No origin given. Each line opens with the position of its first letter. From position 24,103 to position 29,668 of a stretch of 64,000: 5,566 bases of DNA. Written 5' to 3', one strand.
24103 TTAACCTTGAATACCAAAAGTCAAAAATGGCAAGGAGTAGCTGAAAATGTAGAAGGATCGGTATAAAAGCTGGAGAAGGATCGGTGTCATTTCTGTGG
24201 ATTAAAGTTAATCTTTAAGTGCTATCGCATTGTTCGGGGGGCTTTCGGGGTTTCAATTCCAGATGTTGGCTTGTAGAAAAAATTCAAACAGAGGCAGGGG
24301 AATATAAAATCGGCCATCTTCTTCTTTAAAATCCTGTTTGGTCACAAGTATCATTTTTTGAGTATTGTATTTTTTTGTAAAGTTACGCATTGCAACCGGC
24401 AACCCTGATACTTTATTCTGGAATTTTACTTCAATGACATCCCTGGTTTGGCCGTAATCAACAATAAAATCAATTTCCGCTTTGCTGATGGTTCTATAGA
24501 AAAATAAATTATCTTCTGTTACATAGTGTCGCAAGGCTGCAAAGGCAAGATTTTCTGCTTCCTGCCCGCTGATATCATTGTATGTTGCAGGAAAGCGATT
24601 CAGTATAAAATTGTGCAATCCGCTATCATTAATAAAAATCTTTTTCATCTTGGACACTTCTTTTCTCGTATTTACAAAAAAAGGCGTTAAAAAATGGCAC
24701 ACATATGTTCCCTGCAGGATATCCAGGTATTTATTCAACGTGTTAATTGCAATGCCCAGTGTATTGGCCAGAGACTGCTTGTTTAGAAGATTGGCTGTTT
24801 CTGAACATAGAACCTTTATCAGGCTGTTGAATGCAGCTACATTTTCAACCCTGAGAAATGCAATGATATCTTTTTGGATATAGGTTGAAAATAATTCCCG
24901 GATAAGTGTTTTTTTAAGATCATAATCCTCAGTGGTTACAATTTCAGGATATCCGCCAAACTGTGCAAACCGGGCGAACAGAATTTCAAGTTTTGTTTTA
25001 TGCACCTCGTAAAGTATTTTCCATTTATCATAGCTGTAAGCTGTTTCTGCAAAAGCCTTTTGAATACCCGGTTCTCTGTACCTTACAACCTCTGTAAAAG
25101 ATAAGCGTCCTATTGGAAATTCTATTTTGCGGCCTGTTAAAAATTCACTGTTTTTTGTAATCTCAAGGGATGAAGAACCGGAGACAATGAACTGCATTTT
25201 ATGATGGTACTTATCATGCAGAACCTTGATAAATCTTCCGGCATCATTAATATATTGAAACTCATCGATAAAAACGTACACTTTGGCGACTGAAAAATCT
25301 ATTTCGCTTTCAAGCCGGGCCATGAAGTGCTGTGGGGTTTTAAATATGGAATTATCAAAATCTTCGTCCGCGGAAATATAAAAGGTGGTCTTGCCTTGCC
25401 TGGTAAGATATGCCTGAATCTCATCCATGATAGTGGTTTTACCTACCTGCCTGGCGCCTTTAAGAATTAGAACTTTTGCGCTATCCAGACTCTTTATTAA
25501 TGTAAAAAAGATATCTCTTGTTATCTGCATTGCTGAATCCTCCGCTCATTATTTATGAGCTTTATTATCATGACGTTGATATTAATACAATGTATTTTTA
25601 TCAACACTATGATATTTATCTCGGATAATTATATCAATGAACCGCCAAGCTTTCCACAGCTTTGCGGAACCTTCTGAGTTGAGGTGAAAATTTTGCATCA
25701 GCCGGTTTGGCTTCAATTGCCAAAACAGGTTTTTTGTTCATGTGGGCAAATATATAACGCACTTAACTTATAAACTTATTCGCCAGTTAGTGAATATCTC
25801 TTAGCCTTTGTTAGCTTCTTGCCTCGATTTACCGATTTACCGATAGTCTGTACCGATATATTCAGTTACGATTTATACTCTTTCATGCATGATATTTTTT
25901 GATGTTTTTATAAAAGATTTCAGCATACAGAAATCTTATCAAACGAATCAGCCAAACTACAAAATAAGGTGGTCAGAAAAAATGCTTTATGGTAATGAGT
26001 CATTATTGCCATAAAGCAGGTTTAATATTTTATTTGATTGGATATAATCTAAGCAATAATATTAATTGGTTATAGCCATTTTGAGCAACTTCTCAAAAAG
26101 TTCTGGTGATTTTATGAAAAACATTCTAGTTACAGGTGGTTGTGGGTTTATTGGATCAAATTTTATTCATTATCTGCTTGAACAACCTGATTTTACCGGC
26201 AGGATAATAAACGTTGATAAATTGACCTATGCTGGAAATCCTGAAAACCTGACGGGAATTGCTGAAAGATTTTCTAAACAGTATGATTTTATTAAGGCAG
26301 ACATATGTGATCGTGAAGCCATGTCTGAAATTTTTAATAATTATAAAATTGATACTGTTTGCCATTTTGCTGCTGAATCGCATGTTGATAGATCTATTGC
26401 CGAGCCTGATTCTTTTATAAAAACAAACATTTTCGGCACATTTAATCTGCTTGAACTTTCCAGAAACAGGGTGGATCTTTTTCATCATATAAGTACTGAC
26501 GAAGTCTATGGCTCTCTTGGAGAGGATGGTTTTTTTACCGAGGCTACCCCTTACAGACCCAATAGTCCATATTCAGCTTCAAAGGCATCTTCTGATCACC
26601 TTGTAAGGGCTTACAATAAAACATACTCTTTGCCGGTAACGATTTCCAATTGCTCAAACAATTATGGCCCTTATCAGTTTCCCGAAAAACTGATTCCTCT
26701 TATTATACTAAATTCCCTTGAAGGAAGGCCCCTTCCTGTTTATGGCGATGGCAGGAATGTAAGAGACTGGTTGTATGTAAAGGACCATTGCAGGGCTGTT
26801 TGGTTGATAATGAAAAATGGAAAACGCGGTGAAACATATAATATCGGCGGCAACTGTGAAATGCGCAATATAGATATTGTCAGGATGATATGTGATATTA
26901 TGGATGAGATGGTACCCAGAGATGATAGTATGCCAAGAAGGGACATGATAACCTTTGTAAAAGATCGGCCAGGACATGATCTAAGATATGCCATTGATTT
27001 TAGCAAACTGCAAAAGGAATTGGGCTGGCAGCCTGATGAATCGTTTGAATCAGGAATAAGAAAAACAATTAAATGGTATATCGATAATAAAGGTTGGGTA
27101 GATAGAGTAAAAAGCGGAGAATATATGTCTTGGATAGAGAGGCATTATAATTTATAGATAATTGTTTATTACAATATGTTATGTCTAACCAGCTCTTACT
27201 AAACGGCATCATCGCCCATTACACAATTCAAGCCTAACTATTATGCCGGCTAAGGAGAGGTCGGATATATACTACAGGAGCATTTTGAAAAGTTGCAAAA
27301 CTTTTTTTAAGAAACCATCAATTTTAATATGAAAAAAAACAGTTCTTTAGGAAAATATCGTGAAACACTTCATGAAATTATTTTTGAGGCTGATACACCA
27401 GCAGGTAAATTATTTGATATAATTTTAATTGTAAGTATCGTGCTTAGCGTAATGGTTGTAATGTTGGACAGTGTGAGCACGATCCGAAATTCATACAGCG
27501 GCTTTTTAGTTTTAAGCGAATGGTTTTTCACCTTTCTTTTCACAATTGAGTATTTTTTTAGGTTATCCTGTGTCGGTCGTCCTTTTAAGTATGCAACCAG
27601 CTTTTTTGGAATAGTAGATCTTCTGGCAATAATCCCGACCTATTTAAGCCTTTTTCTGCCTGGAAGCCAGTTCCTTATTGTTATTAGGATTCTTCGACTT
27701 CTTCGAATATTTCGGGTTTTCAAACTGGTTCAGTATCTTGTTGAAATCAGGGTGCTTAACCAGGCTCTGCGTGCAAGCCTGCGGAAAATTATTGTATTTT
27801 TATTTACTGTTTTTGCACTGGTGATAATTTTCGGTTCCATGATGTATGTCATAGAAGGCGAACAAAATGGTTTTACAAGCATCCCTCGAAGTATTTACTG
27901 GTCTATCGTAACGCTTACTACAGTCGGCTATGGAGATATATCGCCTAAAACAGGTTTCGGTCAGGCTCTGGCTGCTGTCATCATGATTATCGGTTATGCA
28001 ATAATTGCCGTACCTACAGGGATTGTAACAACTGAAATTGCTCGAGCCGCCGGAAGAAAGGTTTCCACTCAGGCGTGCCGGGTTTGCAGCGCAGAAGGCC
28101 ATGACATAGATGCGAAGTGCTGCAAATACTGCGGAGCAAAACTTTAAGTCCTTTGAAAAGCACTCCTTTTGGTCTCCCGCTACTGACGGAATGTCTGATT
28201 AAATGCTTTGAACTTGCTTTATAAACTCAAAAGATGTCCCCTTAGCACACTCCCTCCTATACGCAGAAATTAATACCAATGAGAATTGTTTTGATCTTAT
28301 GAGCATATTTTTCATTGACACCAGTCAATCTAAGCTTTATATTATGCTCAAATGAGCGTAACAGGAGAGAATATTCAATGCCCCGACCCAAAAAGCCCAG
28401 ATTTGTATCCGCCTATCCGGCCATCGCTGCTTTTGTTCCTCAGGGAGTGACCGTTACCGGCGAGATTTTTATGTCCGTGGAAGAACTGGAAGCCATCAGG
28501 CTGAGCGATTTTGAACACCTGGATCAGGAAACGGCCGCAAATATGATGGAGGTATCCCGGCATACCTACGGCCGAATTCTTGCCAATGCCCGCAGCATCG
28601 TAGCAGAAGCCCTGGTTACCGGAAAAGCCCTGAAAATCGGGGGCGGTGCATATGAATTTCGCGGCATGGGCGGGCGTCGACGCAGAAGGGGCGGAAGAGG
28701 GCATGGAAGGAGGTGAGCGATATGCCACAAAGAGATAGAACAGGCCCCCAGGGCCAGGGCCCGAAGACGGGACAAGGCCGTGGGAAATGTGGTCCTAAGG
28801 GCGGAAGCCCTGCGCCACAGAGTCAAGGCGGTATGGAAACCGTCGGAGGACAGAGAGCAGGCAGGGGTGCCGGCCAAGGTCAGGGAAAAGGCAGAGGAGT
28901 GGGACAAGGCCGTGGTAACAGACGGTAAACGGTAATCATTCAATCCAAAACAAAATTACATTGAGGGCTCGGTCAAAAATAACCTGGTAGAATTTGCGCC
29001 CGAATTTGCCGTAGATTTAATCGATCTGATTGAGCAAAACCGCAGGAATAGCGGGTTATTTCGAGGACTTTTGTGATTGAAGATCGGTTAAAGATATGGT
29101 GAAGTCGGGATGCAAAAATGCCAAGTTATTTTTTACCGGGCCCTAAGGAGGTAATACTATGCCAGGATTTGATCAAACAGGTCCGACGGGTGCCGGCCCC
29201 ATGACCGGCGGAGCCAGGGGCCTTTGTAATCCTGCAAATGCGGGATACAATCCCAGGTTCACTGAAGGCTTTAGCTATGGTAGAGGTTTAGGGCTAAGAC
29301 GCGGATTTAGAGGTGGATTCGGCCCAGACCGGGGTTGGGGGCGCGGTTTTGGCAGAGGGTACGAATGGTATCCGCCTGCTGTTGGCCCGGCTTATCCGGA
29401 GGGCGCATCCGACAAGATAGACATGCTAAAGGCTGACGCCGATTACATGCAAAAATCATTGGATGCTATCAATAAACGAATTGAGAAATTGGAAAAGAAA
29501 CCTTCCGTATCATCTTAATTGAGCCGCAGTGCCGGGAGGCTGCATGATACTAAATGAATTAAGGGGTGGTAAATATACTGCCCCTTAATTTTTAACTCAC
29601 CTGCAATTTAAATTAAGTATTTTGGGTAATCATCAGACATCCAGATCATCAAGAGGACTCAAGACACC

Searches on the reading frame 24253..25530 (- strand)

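Call 7: search_protein_families(library=pfam, proteins=[window:24253-25530:-], max_evalue=0.01)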
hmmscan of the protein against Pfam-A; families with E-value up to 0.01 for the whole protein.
window:24253-25530:- (425 aa): 12 families
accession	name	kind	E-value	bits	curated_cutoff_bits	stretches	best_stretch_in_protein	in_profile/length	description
PF13635.12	DUF4143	-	1.3e-31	110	28.1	1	219-370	1-159/160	Domain of unknown function (DUF4143)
PF13173.12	AAA_14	-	1.9e-25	89.8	27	1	19-148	3-128/129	AAA domain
PF20720.3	nSTAND3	-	3.6e-05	24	27.2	1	8-62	7-61/155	Novel STAND NTPase 3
PF25199.1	nSTAND_NTPase5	-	6.6e-05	23.2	34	1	3-117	24-131/145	Novel STAND NTPase 5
PF13401.12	AAA_22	-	8.9e-05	23.2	27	0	17-123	4-127/130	AAA domain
PF14516.12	AAA_35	-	0.00049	19.4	27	1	20-74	33-86/331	AAA-like domain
PF21497.3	TcpC-like_C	-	0.0012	19.5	27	0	224-302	16-88/109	Conjugal transfer protein-like, C-terminal domain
PF13191.12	AAA_16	-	0.0031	18.5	32.6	0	19-56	25-62/167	AAA ATPase domain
PF01695.23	IstB_IS21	-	0.0051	16.8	24.1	0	15-117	89-192/238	IstB-like ATP binding protein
PF13555.12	AAA_29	-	0.0056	16.8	27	0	18-56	22-60/61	P-loop containing region of AAA domain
PF01637.24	ATPase_2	-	0.0059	16.9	33.2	0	17-58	19-60/225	ATPase domain predominantly from Archaea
PF25201.1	nSTAND6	-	0.006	17.1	27.7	0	10-63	10-64/148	Novel STAND NTPase 6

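Call 10: search_protein_families(library=padloc, proteins=[window:24253-25530:-], max_evalue=0.01)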
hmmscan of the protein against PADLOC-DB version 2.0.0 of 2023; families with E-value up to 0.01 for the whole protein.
window:24253-25530:- (425 aa): 8 families
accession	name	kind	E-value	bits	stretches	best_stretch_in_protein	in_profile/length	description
PDLC04789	PDC-S01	-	1.1e-69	233.3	1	1-403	1-371/375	-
PDLC04787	PDC-S01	-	1.6e-53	180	1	3-419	11-407/412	-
PDLC04790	PDC-S01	-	7.4e-50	167.9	1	3-376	12-373/422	-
PDLC04791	PDC-S01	-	4.8e-32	109.1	2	174-404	147-383/395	-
PDLC04786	PDC-S01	-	1.1e-27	94.9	1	1-417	1-431/439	-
PDLC04788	PDC-S01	-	1.2e-22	78.5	1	15-403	16-413/448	-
PDLC04792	PDC-S01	-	2.1e-20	70.8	1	16-416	17-431/452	-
PDLC03859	LmuB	-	0.00077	16.8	1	14-271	20-215/611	-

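Call 33: search_protein_families(library=ncbifam, proteins=[window:24253-25530:-], max_evalue=0.001)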
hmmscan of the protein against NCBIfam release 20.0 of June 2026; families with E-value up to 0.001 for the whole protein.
window:24253-25530:- (425 aa): 0 families

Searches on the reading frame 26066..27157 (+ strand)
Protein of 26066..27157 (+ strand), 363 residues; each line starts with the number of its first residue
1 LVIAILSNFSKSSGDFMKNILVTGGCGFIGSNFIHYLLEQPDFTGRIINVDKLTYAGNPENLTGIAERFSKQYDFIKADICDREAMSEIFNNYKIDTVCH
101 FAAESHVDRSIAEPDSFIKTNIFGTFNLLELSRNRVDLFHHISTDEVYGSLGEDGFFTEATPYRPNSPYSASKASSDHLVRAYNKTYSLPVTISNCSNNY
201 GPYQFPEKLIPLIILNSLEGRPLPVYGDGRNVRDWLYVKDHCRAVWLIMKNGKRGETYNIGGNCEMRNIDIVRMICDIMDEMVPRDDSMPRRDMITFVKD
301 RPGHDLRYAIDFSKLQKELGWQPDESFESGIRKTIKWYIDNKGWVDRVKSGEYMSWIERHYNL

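Call 7: search_protein_families(library=pfam, proteins=[window:26066-27157:+], max_evalue=0.01)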
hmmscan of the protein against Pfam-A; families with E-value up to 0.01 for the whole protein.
window:26066-27157:+ (363 aa): 8 families
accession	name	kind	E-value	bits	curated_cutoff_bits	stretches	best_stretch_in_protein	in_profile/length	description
PF16363.11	GDP_Man_Dehyd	-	1.7e-94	317.4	27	1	21-334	1-332/332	GDP-mannose 4,6 dehydratase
PF01370.27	Epimerase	-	1.3e-69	234.7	20.9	1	20-261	1-240/240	NAD dependent epimerase/dehydratase family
PF02719.21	Polysacc_synt_2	-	2.2e-16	60.3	20.2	1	20-147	1-131/293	Polysaccharide biosynthesis protein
PF01073.25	3Beta_HSD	-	2.1e-15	56.9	22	1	21-241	1-221/280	3-beta hydroxysteroid dehydrogenase/isomerase family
PF04321.23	RmlD_sub_bind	-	1.1e-13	51.4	27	1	19-187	2-143/287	RmlD substrate binding domain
PF07993.18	NAD_binding_4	-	1.6e-13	50.9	20.1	1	22-198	1-206/258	Male sterility protein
PF00106.31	adh_short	-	0.00026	20.9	26.6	0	18-130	1-117/195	short chain dehydrogenase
PF08659.16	KR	-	0.0018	18.7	22.6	1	20-142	3-134/180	KR domain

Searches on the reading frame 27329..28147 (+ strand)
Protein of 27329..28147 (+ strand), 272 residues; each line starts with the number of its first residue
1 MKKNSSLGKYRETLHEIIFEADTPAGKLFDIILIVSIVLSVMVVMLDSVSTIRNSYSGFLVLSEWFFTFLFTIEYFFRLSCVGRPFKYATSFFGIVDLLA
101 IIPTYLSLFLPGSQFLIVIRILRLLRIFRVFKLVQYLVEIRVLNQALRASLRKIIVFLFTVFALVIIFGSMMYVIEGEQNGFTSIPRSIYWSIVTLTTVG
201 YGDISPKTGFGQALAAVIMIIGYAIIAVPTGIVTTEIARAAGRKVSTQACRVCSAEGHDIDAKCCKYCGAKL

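Call 7: search_protein_families(library=pfam, proteins=[window:27329-28147:+], max_evalue=0.01)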
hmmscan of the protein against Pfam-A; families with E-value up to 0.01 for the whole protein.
window:27329-28147:+ (272 aa): 3 families
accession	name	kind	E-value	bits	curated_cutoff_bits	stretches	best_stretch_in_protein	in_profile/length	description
PF00520.37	Ion_trans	-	1.1e-36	126.7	25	1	27-240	2-236/241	Ion transport protein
PF07885.22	Ion_trans_2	-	3.3e-15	56.2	22.5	1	161-236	2-76/79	Ion channel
PF08016.18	PKD_channel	-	0.0027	17.6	22.4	1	117-204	98-187/225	Polycystin cation channel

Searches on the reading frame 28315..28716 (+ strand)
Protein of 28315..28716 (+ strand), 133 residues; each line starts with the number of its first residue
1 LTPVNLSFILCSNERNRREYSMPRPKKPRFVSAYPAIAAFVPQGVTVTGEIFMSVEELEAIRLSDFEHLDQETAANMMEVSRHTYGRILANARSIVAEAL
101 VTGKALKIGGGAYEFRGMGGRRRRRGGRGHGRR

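Call 8: search_protein_families(library=pfam, proteins=[window:28315-28716:+], max_evalue=0.01)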
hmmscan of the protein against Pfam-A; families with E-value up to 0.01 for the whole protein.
window:28315-28716:+ (133 aa): 1 family
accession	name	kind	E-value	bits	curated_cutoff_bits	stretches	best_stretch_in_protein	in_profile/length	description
PF02001.22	DUF134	-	2.2e-25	89.5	27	1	23-115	5-97/98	Protein of unknown function DUF134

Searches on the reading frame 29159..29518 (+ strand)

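Call 8: search_protein_families(library=pfam, proteins=[window:29159-29518:+], max_evalue=0.01)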
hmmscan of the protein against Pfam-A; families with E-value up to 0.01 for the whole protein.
window:29159-29518:+ (119 aa): 1 family
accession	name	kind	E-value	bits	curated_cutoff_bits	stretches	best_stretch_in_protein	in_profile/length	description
PF17253.7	DUF5320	-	2.1e-21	77.4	27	1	1-111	1-99/99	Family of unknown function (DUF5320)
